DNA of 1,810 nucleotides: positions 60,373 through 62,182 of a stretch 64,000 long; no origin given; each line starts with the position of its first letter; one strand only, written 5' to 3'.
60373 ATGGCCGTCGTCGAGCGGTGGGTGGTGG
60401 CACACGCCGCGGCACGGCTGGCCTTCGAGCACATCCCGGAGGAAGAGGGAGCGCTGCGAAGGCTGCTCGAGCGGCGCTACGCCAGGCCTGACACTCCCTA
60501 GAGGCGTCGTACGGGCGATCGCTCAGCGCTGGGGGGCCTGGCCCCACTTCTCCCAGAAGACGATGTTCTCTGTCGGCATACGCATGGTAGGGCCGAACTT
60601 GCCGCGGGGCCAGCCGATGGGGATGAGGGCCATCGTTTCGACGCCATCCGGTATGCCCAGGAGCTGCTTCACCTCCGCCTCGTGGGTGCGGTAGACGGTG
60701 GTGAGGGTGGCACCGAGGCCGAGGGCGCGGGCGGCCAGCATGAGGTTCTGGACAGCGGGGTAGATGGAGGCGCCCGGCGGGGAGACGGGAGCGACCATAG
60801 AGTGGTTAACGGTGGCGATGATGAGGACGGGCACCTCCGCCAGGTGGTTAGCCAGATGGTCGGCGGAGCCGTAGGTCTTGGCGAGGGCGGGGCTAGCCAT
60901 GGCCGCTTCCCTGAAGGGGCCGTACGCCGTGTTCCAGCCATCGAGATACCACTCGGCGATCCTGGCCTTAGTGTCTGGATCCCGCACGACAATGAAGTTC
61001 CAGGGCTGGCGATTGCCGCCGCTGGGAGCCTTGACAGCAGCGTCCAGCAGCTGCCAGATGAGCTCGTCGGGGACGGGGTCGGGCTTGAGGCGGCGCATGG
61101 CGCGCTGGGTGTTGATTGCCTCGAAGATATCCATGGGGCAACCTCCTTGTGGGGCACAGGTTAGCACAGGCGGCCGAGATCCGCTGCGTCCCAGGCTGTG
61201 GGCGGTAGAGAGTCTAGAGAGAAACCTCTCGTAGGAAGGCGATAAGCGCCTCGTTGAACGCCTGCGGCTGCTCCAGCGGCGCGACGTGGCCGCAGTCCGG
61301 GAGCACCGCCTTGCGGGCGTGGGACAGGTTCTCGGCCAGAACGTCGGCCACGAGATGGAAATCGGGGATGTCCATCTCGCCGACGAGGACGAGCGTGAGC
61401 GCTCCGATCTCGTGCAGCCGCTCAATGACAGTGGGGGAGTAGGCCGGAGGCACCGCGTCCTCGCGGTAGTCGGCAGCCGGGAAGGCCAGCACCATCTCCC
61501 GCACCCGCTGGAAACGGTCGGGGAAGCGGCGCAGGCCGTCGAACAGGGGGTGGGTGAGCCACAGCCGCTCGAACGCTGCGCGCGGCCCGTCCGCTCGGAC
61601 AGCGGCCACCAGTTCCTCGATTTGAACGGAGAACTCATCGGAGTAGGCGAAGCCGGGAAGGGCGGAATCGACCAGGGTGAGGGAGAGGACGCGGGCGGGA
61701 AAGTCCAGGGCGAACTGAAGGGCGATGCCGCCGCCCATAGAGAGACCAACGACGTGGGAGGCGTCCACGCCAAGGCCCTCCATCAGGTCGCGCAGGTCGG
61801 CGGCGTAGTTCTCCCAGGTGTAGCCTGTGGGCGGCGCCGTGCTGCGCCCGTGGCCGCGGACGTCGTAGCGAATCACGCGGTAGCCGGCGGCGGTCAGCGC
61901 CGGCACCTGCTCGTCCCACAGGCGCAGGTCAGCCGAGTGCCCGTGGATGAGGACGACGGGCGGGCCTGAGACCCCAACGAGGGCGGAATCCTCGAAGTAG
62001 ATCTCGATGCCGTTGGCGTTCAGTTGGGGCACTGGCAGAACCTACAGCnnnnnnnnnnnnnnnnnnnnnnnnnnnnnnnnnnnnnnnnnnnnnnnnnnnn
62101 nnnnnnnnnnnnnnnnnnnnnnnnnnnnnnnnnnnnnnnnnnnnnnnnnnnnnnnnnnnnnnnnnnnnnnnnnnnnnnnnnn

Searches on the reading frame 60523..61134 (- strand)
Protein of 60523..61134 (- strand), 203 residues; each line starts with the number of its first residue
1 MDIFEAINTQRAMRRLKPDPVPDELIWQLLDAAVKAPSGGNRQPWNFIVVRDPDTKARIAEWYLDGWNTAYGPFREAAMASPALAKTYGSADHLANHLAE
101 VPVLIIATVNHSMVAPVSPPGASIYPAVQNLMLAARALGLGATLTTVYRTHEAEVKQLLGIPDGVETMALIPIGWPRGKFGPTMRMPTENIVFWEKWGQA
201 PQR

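Call 5: search_protein_families(library=pfam, proteins=[window:60523-61134:-], max_evalue=0.01)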
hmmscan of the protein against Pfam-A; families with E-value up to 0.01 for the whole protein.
window:60523-61134:- (203 aa): 2 families
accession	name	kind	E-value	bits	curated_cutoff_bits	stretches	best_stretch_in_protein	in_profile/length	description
PF00881.29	Nitroreductase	-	1.6e-29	103.7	23.5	1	10-175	4-167/167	Nitroreductase family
PF14512.11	TM1586_NiRdase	-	4.8e-06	26.8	27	1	26-57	160-191/215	Putative TM nitroreductase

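Call 6: search_protein_families(library=ncbifam, proteins=[window:60523-61134:-], max_evalue=0.01)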
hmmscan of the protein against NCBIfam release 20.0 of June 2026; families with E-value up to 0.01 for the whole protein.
window:60523-61134:- (203 aa): 10 families
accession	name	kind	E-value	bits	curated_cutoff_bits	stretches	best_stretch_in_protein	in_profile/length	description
TIGR02476.1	BluB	equivalog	1.5e-25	89.8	150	1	3-177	9-181/205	5,6-dimethylbenzimidazole synthase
NF008033.1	PRK10765.1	equivalog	1.6e-11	44.1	223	1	128-197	112-181/240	oxygen-insensitive NADPH nitroreductase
TIGR03553.1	F420_FbiB_CTERM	equivalog_domain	4.4e-11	42.9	249.55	1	5-191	1-190/194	F420 biosynthesis protein FbiB, C-terminal domain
NF009810.0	PRK13294.1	equivalog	1.8e-10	40.3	304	1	5-192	256-446/449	coenzyme F420-0:L-glutamate ligase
NF008088.0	PRK10828.1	equivalog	1.1e-07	31.6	183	1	1-187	1-174/183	NAD(P)H nitroreductase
NF003768.0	PRK05365.1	equivalog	2.4e-07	30.5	152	1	9-145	20-150/200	malonic semialdehyde reductase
NF008275.0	PRK11053.1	equivalog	7.3e-07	28.9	227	1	2-73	2-74/217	oxygen-insensitive NAD(P)H nitroreductase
NF047509.1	Rv3131_FMN_oxido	subfamily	5.4e-06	26.1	199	1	29-51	2-24/319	Acg family FMN-binding oxidoreductase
NF005901.0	PRK07877.1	equivalog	1.2e-05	23.8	476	1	11-49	362-400/722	Rv1355c family protein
NF011424.0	PRK14851.1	subfamily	5.3e-05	21.4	1170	1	15-49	317-351/679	hypothetical protein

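Call 52: search_solved_structures(query=window:60523-61134:-, max_evalue=1e-8)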
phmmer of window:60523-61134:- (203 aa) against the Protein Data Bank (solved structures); distinct sequences matched with E-value up to 1e-8: 20.
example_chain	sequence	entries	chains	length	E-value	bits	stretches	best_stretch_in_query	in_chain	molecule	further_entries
2isj_A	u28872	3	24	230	1.2e-21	80.4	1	3-198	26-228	BluB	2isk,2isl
8uc3_A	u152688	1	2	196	1.7e-21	79.9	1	124-199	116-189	Albonoursin synthase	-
4dn2_A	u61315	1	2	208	5.8e-21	78.1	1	1-197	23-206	Nitroreductase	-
9exv_A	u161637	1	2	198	2.9e-20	75.9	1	125-199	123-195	Nitroreductase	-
4g8s_A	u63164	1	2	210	7.5e-20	74.5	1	1-197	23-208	Nitroreductase family protein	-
1nox_A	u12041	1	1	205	7e-19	71.3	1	7-61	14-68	NADH OXIDASE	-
3m5k_A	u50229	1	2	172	4.2e-15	59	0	126-186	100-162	Putative NADH dehydrogenase/NAD(P)H nitroreductase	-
3tnz_A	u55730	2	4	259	1.1e-13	54.4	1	2-177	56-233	Iodotyrosine dehalogenase 1 | Iodotyrosine deiodinase 1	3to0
3gb5_A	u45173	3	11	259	1.9e-13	53.6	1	2-177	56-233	Iodotyrosine dehalogenase 1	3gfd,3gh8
3e10_A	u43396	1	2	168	5.7e-12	48.8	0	5-60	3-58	Putative NADH Oxidase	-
4ttb_A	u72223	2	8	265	6.3e-12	48.6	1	2-179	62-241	Iodotyrosine dehalogenase 1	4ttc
5yak_A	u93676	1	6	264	7.8e-12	48.3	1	2-179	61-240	Iodotyrosine deiodinase 1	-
3gr3_A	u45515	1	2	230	4.9e-11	45.7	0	1-51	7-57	Nitroreductase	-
3g14_A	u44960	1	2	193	1.2e-10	44.5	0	1-65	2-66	Nitroreductase family protein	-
6pz0_A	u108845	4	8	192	1.4e-10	44.2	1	6-178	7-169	iodotyrosine deiodinase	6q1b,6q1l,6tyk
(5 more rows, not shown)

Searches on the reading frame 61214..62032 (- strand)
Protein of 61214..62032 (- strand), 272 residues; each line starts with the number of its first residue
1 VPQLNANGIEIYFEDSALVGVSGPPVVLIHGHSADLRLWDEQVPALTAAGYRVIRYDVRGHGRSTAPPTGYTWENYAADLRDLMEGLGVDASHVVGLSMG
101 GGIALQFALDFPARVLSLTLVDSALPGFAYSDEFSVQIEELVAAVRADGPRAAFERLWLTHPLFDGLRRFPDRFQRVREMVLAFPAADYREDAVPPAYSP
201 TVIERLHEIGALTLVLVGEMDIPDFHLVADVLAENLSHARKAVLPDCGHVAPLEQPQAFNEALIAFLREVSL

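Call 5: search_protein_families(library=pfam, proteins=[window:61214-62032:-], max_evalue=0.01)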
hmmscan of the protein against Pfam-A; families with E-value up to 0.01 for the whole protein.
window:61214-62032:- (272 aa): 4 families
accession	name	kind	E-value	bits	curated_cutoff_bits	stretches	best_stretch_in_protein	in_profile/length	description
PF00561.26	Abhydrolase_1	-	1.9e-32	113.3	25.8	1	24-255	1-244/245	alpha/beta hydrolase fold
PF12697.13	Abhydrolase_6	-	3.2e-24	87.2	26.3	1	26-262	1-217/217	Alpha/beta hydrolase family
PF12146.15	Hydrolase_4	-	8.3e-14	51.9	27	1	26-124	7-110/239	Serine aminopeptidase, S33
PF03096.20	Ndr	-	0.005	16.1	23.3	0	73-124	82-133/283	Ndr family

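Call 6: search_protein_families(library=ncbifam, proteins=[window:61214-62032:-], max_evalue=0.01)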
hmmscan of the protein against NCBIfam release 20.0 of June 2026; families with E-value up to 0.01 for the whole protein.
window:61214-62032:- (272 aa): 40 families (the best 25 are shown)
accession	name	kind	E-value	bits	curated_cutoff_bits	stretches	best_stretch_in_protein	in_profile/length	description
NF051488.1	bifunc_PcaDC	exception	1e-39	136.8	390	1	23-269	12-252/375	bifunctional 3-oxoadipate enol-lactonase/4-carboxymuconolactone decarboxylase PcaDC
NF051487.1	bifunc_PcaCD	exception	7.2e-36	124.1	430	1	24-268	173-412/413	bifunctional 4-carboxymuconolactone decarboxylase/3-oxoadipate enol-lactonase PcaCD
TIGR02427.1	protocat_pcaD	equivalog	5.4e-35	121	255.85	1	23-268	13-251/251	3-oxoadipate enol-lactonase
TIGR03695.1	menH_SHCHC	equivalog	3.3e-26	92.3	208.55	1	23-267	2-251/252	2-succinyl-6-hydroxy-2,4-cyclohexadiene-1-carboxylate synthase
NF011457.0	PRK14875.1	equivalog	2.4e-24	86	307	1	22-268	131-370/372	acetoin dehydrogenase dihydrolipoyllysine-residue acetyltransferase subunit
TIGR03611.1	RutD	equivalog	1.1e-21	77.3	238.5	2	23-123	13-113/258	pyrimidine utilization protein D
NF052610.1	macro_16_ester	equivalog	1.2e-21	77.3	420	1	5-126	7-130/281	alpha/beta fold macrolide esterase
NF050089.1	i_nPHAscl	equivalog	6.6e-20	71.3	300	1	24-124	19-118/288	intracellular short-chain-length polyhydroxyalkanoate depolymerase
TIGR03343.1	biphenyl_bphD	equivalog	7.5e-20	71.3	462.15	1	23-268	30-281/282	2-hydroxy-6-oxo-6-phenylhexa-2,4-dienoate hydrolase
NF045632.1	hydroxlase_HsaD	equivalog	1.7e-18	66.6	400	1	22-122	33-136/290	4,5:9,10-diseco-3-hydroxy-5,9,17-trioxoandrosta-1(10),2-diene-4-oate hydrolase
NF041759.1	mac_hydro_EstT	equivalog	7.2e-18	64.7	450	1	5-124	6-127/278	macrolide hydrolase EstT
TIGR01250.1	pro_imino_pep_2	subfamily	1.6e-17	64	167.65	2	7-146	10-152/288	proline iminopeptidase-family hydrolase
NF053683.1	esterase_mleBRB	exception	3.9e-17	62.8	585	1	4-255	6-264/280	BRB family alpha/beta fold macrolide esterase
NF033124.1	estX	equivalog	9e-16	57.8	600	1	21-124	21-128/280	macrolide esterase EstX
TIGR03056.1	bchO_mg_che_rel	equivalog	1.6e-15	56.9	172.55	1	21-128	26-133/278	alpha/beta fold hydrolase BchO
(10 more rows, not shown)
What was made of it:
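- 61214..62032 (-): Alpha/beta hydrolase, 272 aa, 16 nt downstream of the nitroreductase on the same strand. Possibly co-transcribed; role unknown. PF00561 E 2e-32; below every NCBIfam cutoff (calls 5, 6).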
